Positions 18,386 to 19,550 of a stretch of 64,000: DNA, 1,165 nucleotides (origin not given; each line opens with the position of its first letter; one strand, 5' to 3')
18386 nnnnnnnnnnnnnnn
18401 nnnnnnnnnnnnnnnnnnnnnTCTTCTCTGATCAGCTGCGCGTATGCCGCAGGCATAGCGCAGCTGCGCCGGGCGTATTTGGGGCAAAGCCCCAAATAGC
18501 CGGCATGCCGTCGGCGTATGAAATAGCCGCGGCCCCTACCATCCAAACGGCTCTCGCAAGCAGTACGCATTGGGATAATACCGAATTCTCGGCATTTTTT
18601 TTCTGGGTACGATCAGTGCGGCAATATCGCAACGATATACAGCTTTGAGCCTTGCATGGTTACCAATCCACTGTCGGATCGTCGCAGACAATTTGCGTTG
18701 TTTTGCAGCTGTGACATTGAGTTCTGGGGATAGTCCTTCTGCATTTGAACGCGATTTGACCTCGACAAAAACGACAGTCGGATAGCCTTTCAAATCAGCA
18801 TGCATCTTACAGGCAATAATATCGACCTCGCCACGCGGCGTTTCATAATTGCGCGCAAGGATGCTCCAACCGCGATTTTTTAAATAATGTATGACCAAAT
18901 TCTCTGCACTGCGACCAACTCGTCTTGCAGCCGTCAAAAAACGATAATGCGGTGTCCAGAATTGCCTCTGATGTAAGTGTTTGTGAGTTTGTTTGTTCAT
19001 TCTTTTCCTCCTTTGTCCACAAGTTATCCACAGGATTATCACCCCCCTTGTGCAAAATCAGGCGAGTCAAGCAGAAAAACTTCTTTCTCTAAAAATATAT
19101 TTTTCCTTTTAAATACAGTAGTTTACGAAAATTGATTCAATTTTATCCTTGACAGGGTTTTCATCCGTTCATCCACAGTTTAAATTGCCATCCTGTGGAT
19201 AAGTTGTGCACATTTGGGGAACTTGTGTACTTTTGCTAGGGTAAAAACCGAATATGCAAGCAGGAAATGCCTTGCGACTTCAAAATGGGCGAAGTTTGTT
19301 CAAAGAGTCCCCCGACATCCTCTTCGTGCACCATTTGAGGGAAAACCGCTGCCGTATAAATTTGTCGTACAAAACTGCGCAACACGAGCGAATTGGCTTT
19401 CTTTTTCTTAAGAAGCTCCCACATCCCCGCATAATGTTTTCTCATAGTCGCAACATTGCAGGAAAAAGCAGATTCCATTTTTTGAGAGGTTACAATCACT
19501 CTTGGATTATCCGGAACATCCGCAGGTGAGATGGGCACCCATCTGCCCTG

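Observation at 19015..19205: Cluster of DnaA-box-like 9-mers around an AT-rich block between yraN and the methyltransferase-helicase operon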

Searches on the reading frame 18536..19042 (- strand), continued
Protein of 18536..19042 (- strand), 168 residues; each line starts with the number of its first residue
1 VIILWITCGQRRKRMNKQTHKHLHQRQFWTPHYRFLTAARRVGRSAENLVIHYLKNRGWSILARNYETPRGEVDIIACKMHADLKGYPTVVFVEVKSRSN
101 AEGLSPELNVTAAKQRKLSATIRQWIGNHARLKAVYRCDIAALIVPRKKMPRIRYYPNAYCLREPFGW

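Call 45: search_protein_families(library=ncbifam, proteins=[window:18536-19000:-], max_evalue=0.001)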
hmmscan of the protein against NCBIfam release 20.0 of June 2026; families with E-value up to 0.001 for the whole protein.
window:18536-19000:- (154 aa): 21 families
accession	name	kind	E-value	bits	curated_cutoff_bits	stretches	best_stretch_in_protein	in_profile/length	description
NF009154.0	PRK12497.3-3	equivalog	1.5e-23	83.1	109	1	24-144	8-121/123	YraN family protein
NF011268.0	PRK14675.1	equivalog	3e-22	78.9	180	1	26-148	10-125/127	hypothetical protein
NF011274.0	PRK14681.1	equivalog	1.9e-17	63.6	207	1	24-145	41-157/158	hypothetical protein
NF009151.0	PRK12497.1-5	equivalog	3.6e-17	62.8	124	1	23-138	11-116/126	YraN family protein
NF009150.0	PRK12497.1-3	equivalog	1.6e-16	60.4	81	1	25-135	5-109/118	YraN family protein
NF011273.0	PRK14680.1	equivalog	2.9e-16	59.6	199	1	24-150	4-122/134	hypothetical protein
NF009152.0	PRK12497.2-4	equivalog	5.9e-15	55.3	111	1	25-125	7-97/114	YraN family protein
TIGR00252.1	TIGR00252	hypoth_equivalog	1.2e-14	54.4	69.05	1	26-125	7-101/123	YraN family protein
NF009153.0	PRK12497.3-1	equivalog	1.7e-14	54.1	171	1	27-140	11-119/125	YraN family protein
NF011270.0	PRK14677.1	equivalog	1.4e-13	51.1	124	1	30-127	5-92/108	hypothetical protein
NF011281.0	PRK14689.1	equivalog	4e-13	49.5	122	1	23-123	5-100/128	hypothetical protein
NF011271.0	PRK14678.1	equivalog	9e-13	48.3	172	1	24-136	4-107/120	hypothetical protein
NF011272.0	PRK14679.1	equivalog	2.2e-12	47.3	168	1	24-138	14-118/129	hypothetical protein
NF011279.0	PRK14687.1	equivalog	1.4e-11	44.5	212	1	25-125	29-126/173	hypothetical protein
NF011267.0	PRK14674.1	equivalog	1.2e-10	41.6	232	1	24-134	3-107/133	hypothetical protein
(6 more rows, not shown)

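Call 65: search_protein_families(library=pfam, proteins=[L057:9821-10363:+, L057:10416-11951:+, L057:11495-13447:+, L057:8924-9586:-, L104:2272-2640:+, L104:1536-1934:-, L104:2669-4087:-])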
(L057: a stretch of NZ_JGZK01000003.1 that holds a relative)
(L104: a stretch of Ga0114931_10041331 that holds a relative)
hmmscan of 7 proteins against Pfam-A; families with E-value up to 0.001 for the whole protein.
L057:9821-10363:+ (180 aa): 2 families
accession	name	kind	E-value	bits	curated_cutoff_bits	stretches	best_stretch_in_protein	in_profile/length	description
PF02021.23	UPF0102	-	1.6e-28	99.3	23.6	1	71-164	1-80/80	Uncharacterised protein family UPF0102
PF08378.17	NERD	-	9.3e-07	29.8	22.1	1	68-132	2-72/111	Nuclease-related domain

L057:10416-11951:+ (511 aa): 7 families
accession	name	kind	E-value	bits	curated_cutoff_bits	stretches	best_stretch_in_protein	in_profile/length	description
PF01078.27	Mg_chelatase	-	7.3e-87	290.5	20.3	1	200-403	1-203/207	Magnesium chelatase, subunit ChlI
PF13541.12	ChlI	-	1.1e-35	122.6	27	1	21-143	1-121/121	Subunit ChlI of Mg-chelatase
PF13335.12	Mg_chelatase_C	-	1e-20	74.6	26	1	413-507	1-94/94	Magnesium chelatase, subunit ChlI C-terminal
PF05362.19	Lon_C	-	1.1e-09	38.7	21.1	1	43-165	75-199/205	Lon protease (S16) C-terminal proteolytic domain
PF07728.20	AAA_5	-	4.1e-07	30.5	22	0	302-360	60-125/139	AAA domain (dynein-related subfamily)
PF00493.29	MCM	-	2.4e-05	24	23.3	1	297-364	112-178/224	MCM P-loop domain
PF00158.32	Sigma54_activat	-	0.00021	21.4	20.2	0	298-357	85-142/168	Sigma-54 interaction domain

L057:11495-13447:+ (650 aa): 1 family
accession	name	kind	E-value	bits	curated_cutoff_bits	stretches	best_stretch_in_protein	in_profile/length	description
PF02481.21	DNA_processg_A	-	7.1e-61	205.5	29.6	1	287-500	9-209/212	DNA recombination-mediator protein A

L057:8924-9586:- (220 aa): 3 families
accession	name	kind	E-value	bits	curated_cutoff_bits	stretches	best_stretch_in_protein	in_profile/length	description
PF00196.25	GerE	-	2.5e-12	46.7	23.5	1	158-210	3-55/57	Bacterial regulatory proteins, luxR family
PF00072.30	Response_reg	-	3.7e-12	46.8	30.2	1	14-118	4-103/111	Response regulator receiver domain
PF08281.18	Sigma70_r4_2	-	1.7e-05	24.8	25.7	1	158-199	11-53/54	Sigma-70, region 4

L104:2272-2640:+ (122 aa): 3 families
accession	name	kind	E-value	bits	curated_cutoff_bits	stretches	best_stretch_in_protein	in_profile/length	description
PF02021.23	UPF0102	-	6.7e-24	84.5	23.6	1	12-103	1-80/80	Uncharacterised protein family UPF0102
PF08378.17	NERD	-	1.9e-06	28.8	22.1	1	9-73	2-73/111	Nuclease-related domain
PF01939.22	NucS_C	-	0.00044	20.7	24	1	20-57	15-53/124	Endonuclease NucS C-terminal domain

L104:1536-1934:- (132 aa): 1 family
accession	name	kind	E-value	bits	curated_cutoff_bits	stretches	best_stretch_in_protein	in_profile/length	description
PF00293.34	NUDIX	-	1.9e-17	64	21.1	1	6-116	5-120/134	NUDIX domain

L104:2669-4087:- (472 aa): 4 families
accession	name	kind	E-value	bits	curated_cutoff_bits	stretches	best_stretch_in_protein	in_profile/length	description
PF01743.26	PolyA_pol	-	9.4e-39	133.1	23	1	21-140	1-126/126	Poly A polymerase head domain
PF12627.12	PolyA_pol_RNAbd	-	9.5e-22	77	22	1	168-227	2-61/64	Probable RNA and SrmB- binding site of polymerase A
PF01966.28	HD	-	3.6e-10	40.6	22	1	242-342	1-96/116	HD domain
PF13735.12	tRNA_NucTran2_2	-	3.6e-07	30.7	27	1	298-434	25-146/149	tRNA nucleotidyltransferase domain 2 putative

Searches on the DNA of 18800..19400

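Call 54: search_rna_families(source=window, start=18800, end=19400, threshold=evalue, max_evalue=1)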
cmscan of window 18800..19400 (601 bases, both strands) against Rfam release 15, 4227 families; matches with E-value up to 1: 0.
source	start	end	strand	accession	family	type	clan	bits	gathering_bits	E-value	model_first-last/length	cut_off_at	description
